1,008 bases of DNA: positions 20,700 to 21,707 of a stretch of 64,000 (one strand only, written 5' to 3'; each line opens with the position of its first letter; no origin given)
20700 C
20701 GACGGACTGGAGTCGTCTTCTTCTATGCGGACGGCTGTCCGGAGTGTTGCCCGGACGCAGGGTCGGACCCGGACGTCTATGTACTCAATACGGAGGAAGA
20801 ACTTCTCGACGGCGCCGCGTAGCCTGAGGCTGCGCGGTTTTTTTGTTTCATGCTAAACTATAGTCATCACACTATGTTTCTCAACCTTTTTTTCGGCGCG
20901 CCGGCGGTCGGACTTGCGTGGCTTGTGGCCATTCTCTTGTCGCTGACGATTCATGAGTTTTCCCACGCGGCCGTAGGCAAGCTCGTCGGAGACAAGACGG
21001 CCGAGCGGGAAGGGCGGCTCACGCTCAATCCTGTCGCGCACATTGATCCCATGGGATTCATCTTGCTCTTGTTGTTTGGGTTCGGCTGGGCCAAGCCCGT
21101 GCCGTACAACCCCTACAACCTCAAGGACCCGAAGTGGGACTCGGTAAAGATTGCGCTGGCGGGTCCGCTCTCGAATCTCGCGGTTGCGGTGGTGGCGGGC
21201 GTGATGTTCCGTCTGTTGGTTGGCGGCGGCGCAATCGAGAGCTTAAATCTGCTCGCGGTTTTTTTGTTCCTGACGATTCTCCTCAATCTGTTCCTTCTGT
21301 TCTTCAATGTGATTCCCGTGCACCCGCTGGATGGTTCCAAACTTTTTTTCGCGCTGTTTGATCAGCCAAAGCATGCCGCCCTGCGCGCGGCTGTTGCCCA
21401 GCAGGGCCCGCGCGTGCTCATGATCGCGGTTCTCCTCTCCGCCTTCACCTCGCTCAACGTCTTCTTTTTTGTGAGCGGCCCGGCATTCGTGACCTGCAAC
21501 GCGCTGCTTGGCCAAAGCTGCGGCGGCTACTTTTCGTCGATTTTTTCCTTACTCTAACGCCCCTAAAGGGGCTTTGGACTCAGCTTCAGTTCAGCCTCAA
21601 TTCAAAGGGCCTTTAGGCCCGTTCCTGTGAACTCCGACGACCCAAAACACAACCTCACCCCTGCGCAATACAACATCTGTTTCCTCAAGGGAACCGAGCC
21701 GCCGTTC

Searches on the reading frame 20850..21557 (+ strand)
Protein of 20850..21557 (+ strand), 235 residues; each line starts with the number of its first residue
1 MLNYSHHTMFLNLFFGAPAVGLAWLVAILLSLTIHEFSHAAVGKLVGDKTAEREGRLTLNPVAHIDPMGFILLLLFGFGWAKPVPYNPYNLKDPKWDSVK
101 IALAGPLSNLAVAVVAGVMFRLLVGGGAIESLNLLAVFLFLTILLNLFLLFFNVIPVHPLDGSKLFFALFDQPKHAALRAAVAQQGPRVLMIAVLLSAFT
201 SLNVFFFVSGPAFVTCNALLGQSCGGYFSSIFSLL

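Call 55: search_protein_families(library=pfam, proteins=[window:20850-21557:+], max_evalue=0.0001)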
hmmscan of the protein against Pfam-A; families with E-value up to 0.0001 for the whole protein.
window:20850-21557:+ (235 aa): 1 family
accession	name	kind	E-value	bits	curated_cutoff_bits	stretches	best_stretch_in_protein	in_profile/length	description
PF02163.28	Peptidase_M50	-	1e-13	51.6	27.2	2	135-192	159-216/221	Peptidase family M50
